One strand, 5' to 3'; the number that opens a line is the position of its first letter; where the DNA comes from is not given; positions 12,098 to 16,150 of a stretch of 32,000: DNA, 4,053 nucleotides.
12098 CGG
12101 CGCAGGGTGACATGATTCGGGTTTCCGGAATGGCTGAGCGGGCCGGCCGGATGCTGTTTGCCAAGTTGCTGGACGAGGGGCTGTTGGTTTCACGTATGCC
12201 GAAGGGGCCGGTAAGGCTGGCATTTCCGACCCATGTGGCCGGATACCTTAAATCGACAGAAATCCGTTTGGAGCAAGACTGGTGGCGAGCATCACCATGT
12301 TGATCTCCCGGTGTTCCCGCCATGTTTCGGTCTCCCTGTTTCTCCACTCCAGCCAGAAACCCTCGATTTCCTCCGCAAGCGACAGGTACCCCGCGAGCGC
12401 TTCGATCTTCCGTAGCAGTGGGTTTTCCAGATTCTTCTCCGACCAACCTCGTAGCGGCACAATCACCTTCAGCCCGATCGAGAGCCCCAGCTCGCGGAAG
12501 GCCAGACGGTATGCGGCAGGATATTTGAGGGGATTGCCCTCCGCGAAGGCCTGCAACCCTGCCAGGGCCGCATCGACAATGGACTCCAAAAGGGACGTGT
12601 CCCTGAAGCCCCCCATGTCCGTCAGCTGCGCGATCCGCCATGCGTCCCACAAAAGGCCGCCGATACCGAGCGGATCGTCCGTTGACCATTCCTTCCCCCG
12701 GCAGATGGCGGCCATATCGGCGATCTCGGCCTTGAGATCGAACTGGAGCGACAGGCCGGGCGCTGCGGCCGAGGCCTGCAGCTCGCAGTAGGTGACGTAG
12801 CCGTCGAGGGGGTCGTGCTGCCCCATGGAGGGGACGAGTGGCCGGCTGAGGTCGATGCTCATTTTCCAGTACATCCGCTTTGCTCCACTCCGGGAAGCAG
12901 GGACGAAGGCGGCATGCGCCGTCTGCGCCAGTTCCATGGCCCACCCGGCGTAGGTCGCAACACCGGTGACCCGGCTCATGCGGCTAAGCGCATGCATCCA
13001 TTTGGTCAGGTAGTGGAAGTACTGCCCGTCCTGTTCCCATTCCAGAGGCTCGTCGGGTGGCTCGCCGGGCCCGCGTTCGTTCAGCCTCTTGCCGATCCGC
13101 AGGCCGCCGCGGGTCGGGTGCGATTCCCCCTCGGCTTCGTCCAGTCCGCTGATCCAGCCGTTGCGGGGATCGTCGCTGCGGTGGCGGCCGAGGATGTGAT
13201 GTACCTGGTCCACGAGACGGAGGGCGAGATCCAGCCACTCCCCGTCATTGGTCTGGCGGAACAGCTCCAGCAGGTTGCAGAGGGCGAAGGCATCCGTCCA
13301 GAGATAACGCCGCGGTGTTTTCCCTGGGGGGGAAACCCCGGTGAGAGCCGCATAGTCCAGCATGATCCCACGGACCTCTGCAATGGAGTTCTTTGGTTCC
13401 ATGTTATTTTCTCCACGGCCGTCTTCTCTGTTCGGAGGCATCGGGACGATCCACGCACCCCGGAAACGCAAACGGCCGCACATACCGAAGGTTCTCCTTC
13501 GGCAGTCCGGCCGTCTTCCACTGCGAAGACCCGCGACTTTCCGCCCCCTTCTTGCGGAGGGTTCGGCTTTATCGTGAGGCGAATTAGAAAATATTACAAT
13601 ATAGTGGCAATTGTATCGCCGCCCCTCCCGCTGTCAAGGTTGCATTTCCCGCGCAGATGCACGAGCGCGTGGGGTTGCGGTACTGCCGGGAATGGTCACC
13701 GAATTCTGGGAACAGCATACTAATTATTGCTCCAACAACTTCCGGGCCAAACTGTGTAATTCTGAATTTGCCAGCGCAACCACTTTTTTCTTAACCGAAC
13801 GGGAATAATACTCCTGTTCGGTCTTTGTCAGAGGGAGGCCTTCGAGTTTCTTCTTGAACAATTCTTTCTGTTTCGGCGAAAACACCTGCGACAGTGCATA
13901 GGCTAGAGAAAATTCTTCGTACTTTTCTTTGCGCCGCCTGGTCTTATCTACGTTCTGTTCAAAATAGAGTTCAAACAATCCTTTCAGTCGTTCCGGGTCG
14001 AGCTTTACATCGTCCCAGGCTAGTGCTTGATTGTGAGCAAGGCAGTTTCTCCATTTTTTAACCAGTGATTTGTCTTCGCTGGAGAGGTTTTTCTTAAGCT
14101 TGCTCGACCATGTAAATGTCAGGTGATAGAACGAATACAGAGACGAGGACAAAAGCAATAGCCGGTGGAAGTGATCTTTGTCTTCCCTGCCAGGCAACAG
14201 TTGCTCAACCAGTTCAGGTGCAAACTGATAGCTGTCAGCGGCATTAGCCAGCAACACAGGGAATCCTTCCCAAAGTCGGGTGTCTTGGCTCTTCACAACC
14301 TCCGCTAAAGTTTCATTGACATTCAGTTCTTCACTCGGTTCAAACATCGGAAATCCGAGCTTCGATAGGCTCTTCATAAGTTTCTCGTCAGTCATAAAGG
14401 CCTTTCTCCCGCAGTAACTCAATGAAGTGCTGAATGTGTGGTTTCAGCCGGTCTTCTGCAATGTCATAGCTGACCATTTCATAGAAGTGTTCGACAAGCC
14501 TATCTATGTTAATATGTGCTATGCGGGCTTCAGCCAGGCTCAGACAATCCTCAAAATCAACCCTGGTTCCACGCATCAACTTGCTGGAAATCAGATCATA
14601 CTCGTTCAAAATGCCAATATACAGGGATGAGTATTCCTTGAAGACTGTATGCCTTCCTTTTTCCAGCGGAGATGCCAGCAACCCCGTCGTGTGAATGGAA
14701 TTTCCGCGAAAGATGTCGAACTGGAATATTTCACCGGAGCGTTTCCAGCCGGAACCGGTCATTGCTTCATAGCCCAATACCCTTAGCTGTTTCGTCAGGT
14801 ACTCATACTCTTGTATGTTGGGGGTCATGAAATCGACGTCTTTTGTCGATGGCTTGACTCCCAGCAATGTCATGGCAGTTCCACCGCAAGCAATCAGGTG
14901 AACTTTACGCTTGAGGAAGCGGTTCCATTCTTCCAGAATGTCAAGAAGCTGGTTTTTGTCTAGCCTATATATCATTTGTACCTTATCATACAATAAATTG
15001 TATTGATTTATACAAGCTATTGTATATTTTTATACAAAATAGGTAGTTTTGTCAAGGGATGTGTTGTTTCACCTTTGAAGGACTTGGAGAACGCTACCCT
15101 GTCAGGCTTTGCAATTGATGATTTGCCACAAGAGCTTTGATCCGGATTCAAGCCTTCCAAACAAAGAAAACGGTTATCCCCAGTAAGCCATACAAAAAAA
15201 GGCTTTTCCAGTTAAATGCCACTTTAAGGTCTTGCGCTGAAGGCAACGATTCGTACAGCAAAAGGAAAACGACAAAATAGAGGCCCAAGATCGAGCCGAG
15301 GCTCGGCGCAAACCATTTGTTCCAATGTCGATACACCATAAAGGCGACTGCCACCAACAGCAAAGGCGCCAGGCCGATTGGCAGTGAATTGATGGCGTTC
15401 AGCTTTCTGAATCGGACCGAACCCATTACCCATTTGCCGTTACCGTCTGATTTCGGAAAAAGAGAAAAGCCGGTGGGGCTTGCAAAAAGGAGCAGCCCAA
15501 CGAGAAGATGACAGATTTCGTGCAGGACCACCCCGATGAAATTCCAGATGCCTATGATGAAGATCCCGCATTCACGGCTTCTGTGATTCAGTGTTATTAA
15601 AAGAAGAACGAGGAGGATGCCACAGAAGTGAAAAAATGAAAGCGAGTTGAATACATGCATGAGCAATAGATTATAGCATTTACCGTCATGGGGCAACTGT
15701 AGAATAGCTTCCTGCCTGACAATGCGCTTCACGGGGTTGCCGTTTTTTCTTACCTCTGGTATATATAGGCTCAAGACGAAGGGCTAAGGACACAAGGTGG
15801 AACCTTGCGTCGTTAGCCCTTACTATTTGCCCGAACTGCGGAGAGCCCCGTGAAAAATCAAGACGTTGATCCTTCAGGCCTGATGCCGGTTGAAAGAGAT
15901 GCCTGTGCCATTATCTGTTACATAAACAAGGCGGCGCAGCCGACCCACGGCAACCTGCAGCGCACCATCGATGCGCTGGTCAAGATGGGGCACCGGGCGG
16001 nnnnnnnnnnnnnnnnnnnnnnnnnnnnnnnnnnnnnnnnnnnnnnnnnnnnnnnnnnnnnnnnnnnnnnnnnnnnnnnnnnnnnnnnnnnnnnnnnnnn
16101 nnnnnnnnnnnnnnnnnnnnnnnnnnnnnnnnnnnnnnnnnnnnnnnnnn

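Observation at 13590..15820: Sharply low-GC three-gene islet wedged between core metabolic genes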

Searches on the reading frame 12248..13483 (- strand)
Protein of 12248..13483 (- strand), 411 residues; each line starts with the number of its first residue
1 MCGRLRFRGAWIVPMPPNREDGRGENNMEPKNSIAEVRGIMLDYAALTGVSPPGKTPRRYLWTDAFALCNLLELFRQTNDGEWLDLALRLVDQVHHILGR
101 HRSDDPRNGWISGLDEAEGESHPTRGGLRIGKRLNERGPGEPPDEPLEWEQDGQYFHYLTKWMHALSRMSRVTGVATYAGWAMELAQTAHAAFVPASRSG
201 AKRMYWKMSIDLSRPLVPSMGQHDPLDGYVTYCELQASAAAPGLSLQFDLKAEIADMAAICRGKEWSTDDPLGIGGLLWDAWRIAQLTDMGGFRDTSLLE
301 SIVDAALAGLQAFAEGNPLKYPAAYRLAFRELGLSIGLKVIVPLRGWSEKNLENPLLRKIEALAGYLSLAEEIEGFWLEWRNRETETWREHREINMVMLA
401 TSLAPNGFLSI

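Call 7: search_protein_families(library=pfam, proteins=[window:12248-13483:-], max_evalue=0.1)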
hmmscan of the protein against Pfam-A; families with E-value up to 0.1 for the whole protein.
window:12248-13483:- (411 aa): 0 families

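Call 11: search_protein_families(library=ncbifam, proteins=[window:12248-13483:-], max_evalue=0.1)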
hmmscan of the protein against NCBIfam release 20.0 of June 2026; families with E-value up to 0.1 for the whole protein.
window:12248-13483:- (411 aa): 0 families

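Call 14: find_encoding_contigs(protein=window:12248-13402:-, flank=10000, max_places=10)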
Protein window:12248-13402:- (384 aa): no gene with exactly this product is on record in the collection.

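Call 17: find_related_loci(query=window:12248-13402:-, collection=genome_contigs, flank=10000)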
Query window:12248-13402:- (384 aa) in genome_contigs; peptide patterns used: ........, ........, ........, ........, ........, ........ (x = any residue, [..] = any of these).
600 stretches matched a pattern (row limit reached: there are more); 577 encode a relative of the query (tblastn E <= 1e-3); the best 80 are kept; 80 distinct loci.
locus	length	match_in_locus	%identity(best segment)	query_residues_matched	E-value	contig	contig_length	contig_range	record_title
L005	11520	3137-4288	88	1-384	0e+0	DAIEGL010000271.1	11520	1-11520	MAG TPA_asm: Geobacter sp. isolate clean984 k141_1406727, whole genome shotgun sequence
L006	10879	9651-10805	82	1-384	0e+0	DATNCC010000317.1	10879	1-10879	MAG TPA_asm: Dongiaceae bacterium isolate SMAG_U11204 k141_1844766, whole genome shotgun sequence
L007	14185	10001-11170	80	1-384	0e+0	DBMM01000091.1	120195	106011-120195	MAG TPA_asm: Geobacter sp. UBA698 UBA698_contig_251, whole genome shotgun sequence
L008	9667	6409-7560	74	1-384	0e+0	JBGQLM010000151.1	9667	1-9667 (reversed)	MAG: Geobacteraceae bacterium isolate OBJ2_061818_050_38 k141_3396062_length_9667_cov_9.1900, whole genome shotgun seque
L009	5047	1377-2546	74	1-384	5e-178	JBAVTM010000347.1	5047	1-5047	MAG: Desulfuromonadaceae bacterium isolate MFD03638_ilm_asm_bin4 k127_80017, whole genome shotgun sequence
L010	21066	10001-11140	63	11-384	2e-158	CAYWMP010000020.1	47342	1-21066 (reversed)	MAG TPA_asm: uncultured Desulfobacteraceae bacterium isolate SRP167671_co1_137 genome assembly, contig: NODE_825_length_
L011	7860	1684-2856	65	1-384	6e-158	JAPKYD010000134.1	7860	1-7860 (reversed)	MAG: Methanothrix sp. isolate LacPavin_0920_SED3_MAG_54_12 LacPavin_0920_SED3_scaffold_698843, whole genome shotgun sequ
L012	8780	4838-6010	64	1-384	4e-157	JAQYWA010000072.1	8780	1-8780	MAG: Desulfuromonas sp. isolate Pyr_d60_bin28 Pyr_d60_bin.28.orig_d60_contig-145_5203, whole genome shotgun sequence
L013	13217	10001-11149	66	10-384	5e-157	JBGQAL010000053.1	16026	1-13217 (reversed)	MAG: Methanotrichaceae archaeon isolate OBJ2_061818_130_31 k141_1399144_length_16026_cov_9.9462, whole genome shotgun se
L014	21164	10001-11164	64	1-384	2e-155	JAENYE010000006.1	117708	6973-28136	MAG: Methanobacteriota archaeon isolate B5_bin.3 B5_bin3_NODE_69_length_117708_cov_276.492448, whole genome shotgun sequ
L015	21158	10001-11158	62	1-384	1e-154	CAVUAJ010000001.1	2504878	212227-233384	MAG: uncultured Methanobacteriaceae archaeon isolate MFD02138.bin.1.8 genome assembly, contig: contig_22474, whole genom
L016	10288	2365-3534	63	1-384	3e-154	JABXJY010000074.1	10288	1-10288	MAG: Desulfobacterales bacterium isolate CR_Bin_129 NODE_87_length_10288_cov_14.464401, whole genome shotgun sequence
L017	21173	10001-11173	60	1-384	1e-153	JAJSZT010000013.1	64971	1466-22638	MAG: Deltaproteobacteria bacterium isolate CR9063A Ga0402054_018, whole genome shotgun sequence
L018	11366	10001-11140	65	1-384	4e-153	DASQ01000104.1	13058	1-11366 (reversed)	MAG TPA_asm: Methanoculleus marisnigri isolate UBA468 UBA468_contig_1893, whole genome shotgun sequence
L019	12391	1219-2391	60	1-384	2e-153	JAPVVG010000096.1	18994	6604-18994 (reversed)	MAG: Desulfobacteraceae bacterium isolate SB_S3_bin18 SB_S3_bin18_000000000096, whole genome shotgun sequence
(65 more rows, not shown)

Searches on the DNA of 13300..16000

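Call 39: search_rna_families(source=window, start=13300, end=16000, threshold=evalue, max_evalue=1)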
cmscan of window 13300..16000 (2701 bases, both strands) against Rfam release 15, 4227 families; matches with E-value up to 1: 1.
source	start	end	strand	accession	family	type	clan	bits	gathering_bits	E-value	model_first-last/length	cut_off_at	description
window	13497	13576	-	RF03167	c-di-GMP-I-GGC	Cis-reg; riboswitch;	CL00126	68.2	59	2.3e-15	1-80/80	no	c-di-GMP-I-GGC riboswitch aptamer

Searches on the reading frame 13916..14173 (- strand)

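Call 53: search_protein_families(library=pfam, proteins=[window:13916-14173:-], max_evalue=10)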
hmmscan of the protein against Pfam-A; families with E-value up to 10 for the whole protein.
seq(86 aa): 1 family
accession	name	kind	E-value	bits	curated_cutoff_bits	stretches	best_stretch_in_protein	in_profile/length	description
PF18731.6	HEPN_Swt1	-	0.0011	19.7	27.5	1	18-57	59-101/115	Swt1-like HEPN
